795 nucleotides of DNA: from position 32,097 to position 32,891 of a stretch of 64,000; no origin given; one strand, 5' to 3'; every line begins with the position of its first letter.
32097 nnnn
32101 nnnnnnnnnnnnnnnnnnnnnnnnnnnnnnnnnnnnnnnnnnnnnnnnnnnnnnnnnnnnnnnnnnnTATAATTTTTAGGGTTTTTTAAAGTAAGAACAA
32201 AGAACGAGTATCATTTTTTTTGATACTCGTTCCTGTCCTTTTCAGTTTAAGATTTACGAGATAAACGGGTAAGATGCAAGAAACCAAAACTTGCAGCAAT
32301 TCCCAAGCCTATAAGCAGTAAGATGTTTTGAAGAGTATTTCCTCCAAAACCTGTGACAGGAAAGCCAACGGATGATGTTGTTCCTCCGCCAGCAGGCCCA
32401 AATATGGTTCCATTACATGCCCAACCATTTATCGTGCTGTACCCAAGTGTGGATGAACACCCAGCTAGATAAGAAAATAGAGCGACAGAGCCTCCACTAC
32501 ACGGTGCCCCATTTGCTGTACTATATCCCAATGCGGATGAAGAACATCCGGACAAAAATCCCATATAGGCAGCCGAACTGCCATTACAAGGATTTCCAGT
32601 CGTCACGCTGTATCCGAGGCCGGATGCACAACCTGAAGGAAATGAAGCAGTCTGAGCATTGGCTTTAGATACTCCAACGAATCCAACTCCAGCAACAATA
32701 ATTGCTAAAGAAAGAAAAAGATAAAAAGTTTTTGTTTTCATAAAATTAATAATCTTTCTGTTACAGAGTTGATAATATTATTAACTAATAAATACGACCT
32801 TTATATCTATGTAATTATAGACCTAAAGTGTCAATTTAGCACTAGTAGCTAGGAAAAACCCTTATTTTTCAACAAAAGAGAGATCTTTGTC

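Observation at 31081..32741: Sortase operon with adjacent non-canonical (FPVTG) Cys-repeat substrate and a secreted cytochrome b5 protein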

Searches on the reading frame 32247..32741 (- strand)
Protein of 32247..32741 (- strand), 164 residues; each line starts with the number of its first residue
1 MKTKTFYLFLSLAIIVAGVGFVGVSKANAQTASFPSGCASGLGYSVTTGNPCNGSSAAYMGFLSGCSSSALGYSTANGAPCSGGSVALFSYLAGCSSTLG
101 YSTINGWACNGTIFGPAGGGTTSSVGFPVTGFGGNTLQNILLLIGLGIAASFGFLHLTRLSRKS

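Call 3: search_protein_families(library=pfam, proteins=[window:32247-32741:-], max_evalue=0.1)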
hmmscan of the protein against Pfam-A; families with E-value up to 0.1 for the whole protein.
window:32247-32741:- (164 aa): 0 families

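Call 4: search_protein_families(library=ncbifam, proteins=[window:32247-32741:-], max_evalue=0.1)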
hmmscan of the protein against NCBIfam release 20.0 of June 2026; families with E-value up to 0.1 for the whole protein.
window:32247-32741:- (164 aa): 0 families

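Call 8: find_homologous_proteins(query=window:32247-32741:-, max_evalue=0.01)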
Query window:32247-32741:- (164 aa): 29 proteins with E <= 0.01 among 849 candidates.
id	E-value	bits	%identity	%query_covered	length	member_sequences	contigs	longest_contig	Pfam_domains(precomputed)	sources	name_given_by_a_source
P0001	6.0e-96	337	100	100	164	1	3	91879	-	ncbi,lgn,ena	-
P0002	3.3e-77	276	82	100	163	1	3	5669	-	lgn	-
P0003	5.2e-75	269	82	100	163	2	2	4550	-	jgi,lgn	jgi:hypothetical protein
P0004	7.2e-62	226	72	99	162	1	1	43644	-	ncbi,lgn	-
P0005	1.5e-57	212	69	99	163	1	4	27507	-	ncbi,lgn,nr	ncbi:hypothetical protein HYW73_01960 [Candidatus Nomurabacteria bacterium]|nr:hypothetical protein 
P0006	2.1e-56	208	66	99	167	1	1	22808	-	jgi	jgi:hypothetical protein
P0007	8.0e-52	194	68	88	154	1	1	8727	-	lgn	-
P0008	1.2e-50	190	64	98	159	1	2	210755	-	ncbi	ncbi:MAG: hypothetical protein WAV15_04215 [Minisyncoccia bacterium]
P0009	1.5e-40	157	53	100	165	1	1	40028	-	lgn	-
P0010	3.4e-40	156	52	100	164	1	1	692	-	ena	-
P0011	4.2e-39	152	54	97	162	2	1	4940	-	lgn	-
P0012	1.3e-38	151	56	97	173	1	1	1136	-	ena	-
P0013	3.0e-38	149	52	97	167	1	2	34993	-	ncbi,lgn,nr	ncbi:hypothetical protein IT402_01060 [Candidatus Nomurabacteria bacterium]|nr:hypothetical protein 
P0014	4.3e-38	149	55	99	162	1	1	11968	-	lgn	-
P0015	5.1e-38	149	56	97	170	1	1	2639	-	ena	-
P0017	1.1e-37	148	55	100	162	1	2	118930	-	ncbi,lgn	ncbi:MAG: hypothetical protein V4486_02240 [Patescibacteria group bacterium]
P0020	5.0e-35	139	52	86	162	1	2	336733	-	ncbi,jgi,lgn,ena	ncbi:MAG: hypothetical protein WCT29_01155 [Candidatus Paceibacterota bacterium]|jgi:hypothetical pr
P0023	5.5e-33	132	35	99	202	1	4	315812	-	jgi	jgi:hypothetical protein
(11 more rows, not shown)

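Call 12: find_encoding_contigs(protein=P0020, flank=6000, max_places=1)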
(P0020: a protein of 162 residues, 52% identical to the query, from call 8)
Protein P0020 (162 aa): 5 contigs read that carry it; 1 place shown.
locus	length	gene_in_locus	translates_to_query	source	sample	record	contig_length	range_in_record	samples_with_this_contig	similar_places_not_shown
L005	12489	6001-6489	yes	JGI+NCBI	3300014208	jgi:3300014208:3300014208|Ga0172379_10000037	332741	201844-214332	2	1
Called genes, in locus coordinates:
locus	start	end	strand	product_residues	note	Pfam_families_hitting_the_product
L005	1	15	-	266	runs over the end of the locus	PF18914:DUF5666 (weak)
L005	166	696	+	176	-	PF04542:Sigma70_r2, PF08281:Sigma70_r4_2, PF04545:Sigma70_r4 (faint)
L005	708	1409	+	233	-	PF18915:DUF5667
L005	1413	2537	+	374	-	PF00970:FAD_binding_6 (weak), PF00175:NAD_binding_1, PF08030:NAD_binding_6 (faint)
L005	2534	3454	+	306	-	PF02424:ApbE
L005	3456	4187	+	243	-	-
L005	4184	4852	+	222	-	-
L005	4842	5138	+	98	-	PF01035:DNA_binding_1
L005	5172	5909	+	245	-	PF13739:PdaC (weak), PF11738:DUF3298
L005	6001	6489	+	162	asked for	-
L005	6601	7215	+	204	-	PF04203:Sortase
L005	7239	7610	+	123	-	PF00173:Cyt-b5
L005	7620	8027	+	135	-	PF07681:DoxX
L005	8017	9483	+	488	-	PF00478:IMPDH, PF00571:CBS, PF03060:NMO (weak), PF01070:FMN_dh (weak)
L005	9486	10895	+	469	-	PF00709:Adenylsucc_synt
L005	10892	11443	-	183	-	PF00702:Hydrolase (faint), PF13419:HAD_2 (weak)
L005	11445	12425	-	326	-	PF01933:CofD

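Call 13: find_encoding_contigs(protein=P0023, flank=6000, max_places=1)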
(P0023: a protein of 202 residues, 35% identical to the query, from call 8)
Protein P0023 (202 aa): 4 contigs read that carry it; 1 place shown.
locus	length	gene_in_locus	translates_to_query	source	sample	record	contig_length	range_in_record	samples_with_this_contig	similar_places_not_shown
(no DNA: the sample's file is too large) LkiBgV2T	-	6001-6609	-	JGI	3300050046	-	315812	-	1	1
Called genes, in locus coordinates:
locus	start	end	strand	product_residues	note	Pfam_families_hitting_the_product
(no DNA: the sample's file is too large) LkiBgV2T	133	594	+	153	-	-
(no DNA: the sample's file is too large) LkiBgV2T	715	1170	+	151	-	PF13673:Acetyltransf_10, PF00583:Acetyltransf_1, PF13508:Acetyltransf_7, PF08445:FR47 (weak)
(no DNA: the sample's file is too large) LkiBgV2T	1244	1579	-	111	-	-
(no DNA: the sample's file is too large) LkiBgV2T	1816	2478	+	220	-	-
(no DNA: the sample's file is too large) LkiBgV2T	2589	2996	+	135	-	PF22677:Ble-like_N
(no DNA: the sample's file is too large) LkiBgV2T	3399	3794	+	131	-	-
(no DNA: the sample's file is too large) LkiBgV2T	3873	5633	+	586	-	PF00664:ABC_membrane, PF00005:ABC_tran, PF02463:SMC_N (weak)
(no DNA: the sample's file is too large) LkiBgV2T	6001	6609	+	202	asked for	-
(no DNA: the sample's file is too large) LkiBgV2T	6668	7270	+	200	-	PF04203:Sortase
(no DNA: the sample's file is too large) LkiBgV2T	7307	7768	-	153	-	-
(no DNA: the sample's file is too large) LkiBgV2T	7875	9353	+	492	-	PF00478:IMPDH, PF01070:FMN_dh (weak), PF00571:CBS, PF03060:NMO, PF01645:Glu_synthase (faint)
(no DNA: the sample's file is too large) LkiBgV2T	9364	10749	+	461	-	PF00709:Adenylsucc_synt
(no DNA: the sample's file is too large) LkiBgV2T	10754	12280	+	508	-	PF00117:GATase, PF07722:Peptidase_C26, PF02540:NAD_synthase (weak), PF01171:ATP_bind_3 (faint), PF00958:GMP_synt_C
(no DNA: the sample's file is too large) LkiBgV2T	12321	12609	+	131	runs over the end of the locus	PF02482:Ribosomal_S30AE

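Call 14: find_encoding_contigs(protein=P0017, flank=6000, max_places=1)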
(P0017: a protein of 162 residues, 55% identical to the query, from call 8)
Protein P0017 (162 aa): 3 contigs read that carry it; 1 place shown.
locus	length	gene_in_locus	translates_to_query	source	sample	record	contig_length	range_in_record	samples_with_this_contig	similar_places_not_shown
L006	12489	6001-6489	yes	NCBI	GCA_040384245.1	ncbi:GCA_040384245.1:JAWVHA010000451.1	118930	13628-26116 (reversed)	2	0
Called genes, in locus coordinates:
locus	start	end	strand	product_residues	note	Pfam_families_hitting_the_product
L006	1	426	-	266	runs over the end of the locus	-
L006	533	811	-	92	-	-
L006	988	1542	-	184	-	PF01435:Peptidase_M48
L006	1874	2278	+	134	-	PF01741:MscL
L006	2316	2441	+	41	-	-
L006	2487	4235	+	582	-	PF00664:ABC_membrane, PF00005:ABC_tran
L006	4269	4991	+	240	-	PF00528:BPD_transp_1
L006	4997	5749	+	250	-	PF00005:ABC_tran, PF13304:AAA_21 (faint)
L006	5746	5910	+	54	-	-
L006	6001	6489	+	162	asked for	-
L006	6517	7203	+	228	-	PF04607:RelA_SpoT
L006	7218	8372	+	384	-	-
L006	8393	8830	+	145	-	-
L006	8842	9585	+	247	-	PF04402:SIMPL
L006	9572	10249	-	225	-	PF00300:His_Phos_1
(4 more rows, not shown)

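Call 16: find_related_loci(query=A1, collection=genome_contigs, flank=6000)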
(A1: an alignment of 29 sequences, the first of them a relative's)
Query A1 (164 aa) in genome_contigs; peptide patterns used: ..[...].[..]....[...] (x = any residue, [..] = any of these).
23 stretches matched a pattern; 15 encode a relative of the query (tblastn E <= 1e-3); 15 distinct loci.
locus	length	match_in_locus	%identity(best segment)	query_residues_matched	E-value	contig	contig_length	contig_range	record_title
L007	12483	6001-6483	72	1-163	2e-67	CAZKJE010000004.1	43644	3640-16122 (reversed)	MAG TPA_asm: uncultured Candidatus Saccharibacteria bacterium isolate binchicken_co110_376 genome assembly, contig: NODE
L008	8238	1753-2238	69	1-163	8e-63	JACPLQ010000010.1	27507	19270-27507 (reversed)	MAG: Candidatus Nomurabacteria bacterium isolate NC_groundwater_525_Ag_S-0.1um_41_10 S35_SO-1_scaffold_53669, whole geno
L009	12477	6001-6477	64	2-163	2e-56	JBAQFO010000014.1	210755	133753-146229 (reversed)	MAG: Minisyncoccia bacterium isolate MFD12003_ilm_asm_bin26 k127_148532, whole genome shotgun sequence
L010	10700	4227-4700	53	1-159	2e-43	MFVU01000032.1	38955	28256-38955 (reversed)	MAG: Candidatus Nomurabacteria bacterium RIFCSPLOWO2_12_FULL_44_11 rifcsplowo2_12_scaffold_6646, whole genome shotgun se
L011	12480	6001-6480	55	1-164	2e-42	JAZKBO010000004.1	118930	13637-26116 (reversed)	MAG: Patescibacteria group bacterium isolate ADI_H3L2_1_122_18_3-bin084_1 ADIH3L21_B084_1_000000000004, whole genome sho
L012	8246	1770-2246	52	1-162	2e-41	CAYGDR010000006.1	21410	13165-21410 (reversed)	MAG TPA_asm: uncultured Candidatus Saccharibacteria bacterium isolate ERP113451_co3_35 genome assembly, contig: NODE_179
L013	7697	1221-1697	51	1-164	4e-40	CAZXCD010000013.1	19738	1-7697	MAG TPA_asm: uncultured Candidatus Saccharibacteria bacterium isolate SRP050083_co3_105 genome assembly, contig: NODE_20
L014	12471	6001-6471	50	1-162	1e-38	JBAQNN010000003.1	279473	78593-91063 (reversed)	MAG: Minisyncoccia bacterium isolate MFD12002_ilm_asm_bin51 k127_62407, whole genome shotgun sequence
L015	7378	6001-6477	52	1-159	2e-37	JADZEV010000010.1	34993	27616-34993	MAG: Candidatus Nomurabacteria bacterium isolate SJ839 c_000000374314, whole genome shotgun sequence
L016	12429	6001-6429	52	22-162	5e-36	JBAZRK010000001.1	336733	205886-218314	MAG: Candidatus Paceibacterota bacterium isolate SO_2017_GW1_146 NODE_237_length_336733_cov_3.011132_OW334_2017, whole g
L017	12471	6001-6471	48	1-157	8e-31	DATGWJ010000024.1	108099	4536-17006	MAG TPA_asm: Candidatus Paceibacterota bacterium isolate SMAG_U10579 k141_527567, whole genome shotgun sequence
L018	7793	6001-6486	47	1-164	4e-30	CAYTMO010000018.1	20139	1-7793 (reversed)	MAG TPA_asm: uncultured Candidatus Saccharibacteria bacterium isolate binchicken_co398_50 genome assembly, contig: NODE_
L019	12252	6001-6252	65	27-112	2e-29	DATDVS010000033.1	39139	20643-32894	MAG TPA_asm: Candidatus Paceibacterota bacterium isolate SMAG_U8090 k141_69441, whole genome shotgun sequence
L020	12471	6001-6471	45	1-159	1e-28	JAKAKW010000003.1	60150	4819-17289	MAG: bacterium isolate WY4.bin98 NODE_545_length_60150_cov_2.308265, whole genome shotgun sequence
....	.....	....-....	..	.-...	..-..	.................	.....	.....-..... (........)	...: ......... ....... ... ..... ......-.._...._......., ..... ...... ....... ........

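Call 31: predict_structure(alignment_id=A1)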
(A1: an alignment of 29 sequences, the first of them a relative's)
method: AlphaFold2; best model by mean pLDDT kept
length: 164 residues; sequences in the alignment: 29
mean_pLDDT: 64.3   pTM: 0.37
mean pLDDT of the five models: 64.3, 56.2, 56.0, 53.5, 53.0
residues with pLDDT >= 90: 1; 70-90: 56; 50-70: 77; < 50: 30
segments of 3 or more residues with pLDDT < 50: 23-31, 114-134
pLDDT, mean of each block of 10 residues (from residue 1): 71 70 42 64 67 68 67 73 67 63 63 44 36 58 86 85 73
secondary structure, 60 per line:
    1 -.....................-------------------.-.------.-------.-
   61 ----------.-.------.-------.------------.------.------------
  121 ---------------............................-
elements in order: H2-22 H136-163

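Call 32: search_protein_representatives(alignment_id=A1)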
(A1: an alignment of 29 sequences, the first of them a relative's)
Query: 29 sequences, 164 profile positions. Proteins with E-value up to 0.001 (for the whole library): 421; up to 1e-10: 124; up to 1e-30: 36. The best 150 are listed.
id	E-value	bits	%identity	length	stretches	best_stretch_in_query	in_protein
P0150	1.5e-65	236.0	-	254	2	1-121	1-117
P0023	1.0e-64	233.3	-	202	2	30-163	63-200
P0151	1.7e-64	232.6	-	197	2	29-161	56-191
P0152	1.2e-61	223.3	-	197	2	32-163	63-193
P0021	4.4e-60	218.2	-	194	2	25-160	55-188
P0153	2.1e-58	212.7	-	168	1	1-163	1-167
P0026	2.0e-57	209.6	-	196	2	1-117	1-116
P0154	2.5e-57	209.2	-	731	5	29-111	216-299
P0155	2.5e-56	206.0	-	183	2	32-163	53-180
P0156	1.1e-53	197.4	-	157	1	1-162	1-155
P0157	3.7e-53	195.7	-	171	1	1-160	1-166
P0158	1.2e-52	194.1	-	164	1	1-162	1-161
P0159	5.0e-52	192.0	-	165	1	3-161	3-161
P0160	8.1e-50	184.8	-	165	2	4-116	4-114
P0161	5.8e-49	182.1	-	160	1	1-162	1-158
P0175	5.8e-36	139.8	-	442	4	30-118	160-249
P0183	1.4e-28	115.8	-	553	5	30-113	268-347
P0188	1.6e-25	105.8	-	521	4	33-118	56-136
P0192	8.6e-24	100.2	-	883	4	33-108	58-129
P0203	1.8e-20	89.4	-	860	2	32-114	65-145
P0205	7.8e-20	87.3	-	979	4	33-85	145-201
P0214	4.8e-18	81.5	-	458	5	7-132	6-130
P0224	2.2e-16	76.1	-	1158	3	29-124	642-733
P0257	1.9e-11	60.1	-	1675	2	30-130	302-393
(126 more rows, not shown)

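Call 34: search_protein_families(library=pfam, alignment_id=A2, max_evalue=0.001)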
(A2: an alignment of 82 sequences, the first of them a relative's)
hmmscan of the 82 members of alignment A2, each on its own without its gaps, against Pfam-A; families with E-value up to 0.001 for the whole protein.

A. member 1, P0154 (731 aa): 2 families
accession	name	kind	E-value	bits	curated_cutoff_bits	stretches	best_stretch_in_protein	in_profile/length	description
PF01471.23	PG_binding_1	-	3.1e-14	53.3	23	1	52-106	2-56/57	Putative peptidoglycan binding domain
PF07705.17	CARDB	-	2.2e-06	28.2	22.7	1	392-506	2-100/101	CARDB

B. families by the number of members that match (of 82 scanned): 27 families (the first 25 are shown)
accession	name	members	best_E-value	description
PF01471.23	PG_binding_1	67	3.9e-29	Putative peptidoglycan binding domain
PF10342.15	Kre9_KNH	11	1.2e-18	Kre9/KNH-like N-terminal Ig-like domain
PF02177.21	APP_N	7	1.2e-10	Amyloid A4 N-terminal heparin-binding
PF18911.6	PKD_4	6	1.8e-18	PKD domain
PF00801.26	PKD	4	3e-09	PKD domain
PF09374.15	PG_binding_3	4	6e-07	Predicted Peptidoglycan domain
PF01833.30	TIG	3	4.7e-12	IPT/TIG domain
PF17957.7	Big_7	3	3.5e-06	Bacterial Ig domain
PF05345.18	He_PIG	2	2.7e-08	Putative Ig domain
PF13004.13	BACON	2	4.4e-08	Putative binding domain, N-terminal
PF19190.6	BACON_2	2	5.7e-08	Viral BACON domain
PF24748.1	Galaxin_repeat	2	0.0002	Galaxin-like repeats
PF02368.24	Big_2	1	4.3e-21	Bacterial Ig-like domain (group 2)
PF22359.2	Big-like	1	4.3e-11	Bacterial Ig-like domain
PF00041.27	fn3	1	7.2e-09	Fibronectin type III domain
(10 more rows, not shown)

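Call 56: list_cluster_members(proteins=[P0154, P0175, P0183, P0188, P0192, P0203, P0205, P0224, P0257, P0214])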
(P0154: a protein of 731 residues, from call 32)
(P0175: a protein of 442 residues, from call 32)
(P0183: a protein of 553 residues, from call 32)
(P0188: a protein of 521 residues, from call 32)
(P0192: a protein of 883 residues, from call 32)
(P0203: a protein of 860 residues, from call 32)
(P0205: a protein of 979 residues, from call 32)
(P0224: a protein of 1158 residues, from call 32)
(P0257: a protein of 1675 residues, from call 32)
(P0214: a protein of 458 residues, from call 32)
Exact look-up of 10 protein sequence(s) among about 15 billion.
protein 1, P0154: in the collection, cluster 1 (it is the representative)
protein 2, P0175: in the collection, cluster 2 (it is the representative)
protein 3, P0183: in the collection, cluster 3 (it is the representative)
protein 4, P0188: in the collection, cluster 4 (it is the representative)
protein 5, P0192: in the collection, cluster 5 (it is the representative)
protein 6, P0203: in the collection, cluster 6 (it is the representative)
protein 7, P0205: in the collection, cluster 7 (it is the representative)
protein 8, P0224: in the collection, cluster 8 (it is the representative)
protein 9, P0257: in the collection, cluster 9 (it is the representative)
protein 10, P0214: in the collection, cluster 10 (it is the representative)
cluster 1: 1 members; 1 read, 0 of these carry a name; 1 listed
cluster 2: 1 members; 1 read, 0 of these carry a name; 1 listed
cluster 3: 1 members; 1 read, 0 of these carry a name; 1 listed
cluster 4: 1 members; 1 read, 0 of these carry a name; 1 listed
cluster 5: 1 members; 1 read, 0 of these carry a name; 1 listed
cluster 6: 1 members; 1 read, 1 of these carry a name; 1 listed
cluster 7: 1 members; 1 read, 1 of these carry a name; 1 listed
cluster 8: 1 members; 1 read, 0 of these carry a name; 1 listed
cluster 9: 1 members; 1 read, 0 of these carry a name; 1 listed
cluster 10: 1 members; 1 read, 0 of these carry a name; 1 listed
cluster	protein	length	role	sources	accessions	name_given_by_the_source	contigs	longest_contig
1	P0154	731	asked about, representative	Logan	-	-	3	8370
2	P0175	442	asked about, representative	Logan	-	-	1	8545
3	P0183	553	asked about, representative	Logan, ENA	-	-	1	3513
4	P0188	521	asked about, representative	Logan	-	-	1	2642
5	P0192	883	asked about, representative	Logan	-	-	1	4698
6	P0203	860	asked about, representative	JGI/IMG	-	hypothetical protein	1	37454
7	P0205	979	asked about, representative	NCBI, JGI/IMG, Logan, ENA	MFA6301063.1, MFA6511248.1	MAG: peptidoglycan-binding protein [Candidatus Paceibacterota bacterium] | peptidoglycan hydrolase-like protein with peptidoglycan-binding domain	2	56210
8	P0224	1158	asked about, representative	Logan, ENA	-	-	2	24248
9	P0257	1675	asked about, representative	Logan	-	-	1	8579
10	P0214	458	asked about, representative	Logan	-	-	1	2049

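Call 63: fold_search(model_id=the predicted structure, library=pdb)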
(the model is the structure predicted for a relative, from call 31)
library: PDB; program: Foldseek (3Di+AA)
matches with E <= 10: 0; with E <= 0.001: 0
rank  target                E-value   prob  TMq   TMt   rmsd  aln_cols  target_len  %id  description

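Call 66: predict_structure(alignment_id=A4)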
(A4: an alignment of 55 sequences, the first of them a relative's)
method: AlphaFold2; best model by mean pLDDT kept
length: 164 residues; sequences in the alignment: 55
mean_pLDDT: 76.9   pTM: 0.47
mean pLDDT of the five models: 76.9, 73.6, 71.2, 66.7, 62.0
residues with pLDDT >= 90: 11; 70-90: 119; 50-70: 19; < 50: 15
segments of 3 or more residues with pLDDT < 50: 115-119, 121-124, 126-131
pLDDT, mean of each block of 10 residues (from residue 1): 78 84 64 78 84 84 83 88 82 78 77 54 47 68 89 91 85
secondary structure, 60 per line:
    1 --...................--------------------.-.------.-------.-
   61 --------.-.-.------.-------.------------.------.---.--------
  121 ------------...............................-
elements in order: H3-21 H133-163

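Call 70: fold_search(model_id=the predicted structure, library=pdb)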
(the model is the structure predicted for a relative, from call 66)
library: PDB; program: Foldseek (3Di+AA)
matches with E <= 10: 0; with E <= 0.001: 0
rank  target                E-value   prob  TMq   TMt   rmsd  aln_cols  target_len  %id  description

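Call 72: search_solved_structures(query=A4, max_evalue=1)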
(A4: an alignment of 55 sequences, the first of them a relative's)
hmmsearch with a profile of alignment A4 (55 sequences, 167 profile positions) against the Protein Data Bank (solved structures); distinct sequences matched with E-value up to 1: 1.
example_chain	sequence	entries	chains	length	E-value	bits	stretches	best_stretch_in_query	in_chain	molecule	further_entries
9g6k_Lb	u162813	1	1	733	0.93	12.2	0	21-59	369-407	RAP domain-containing protein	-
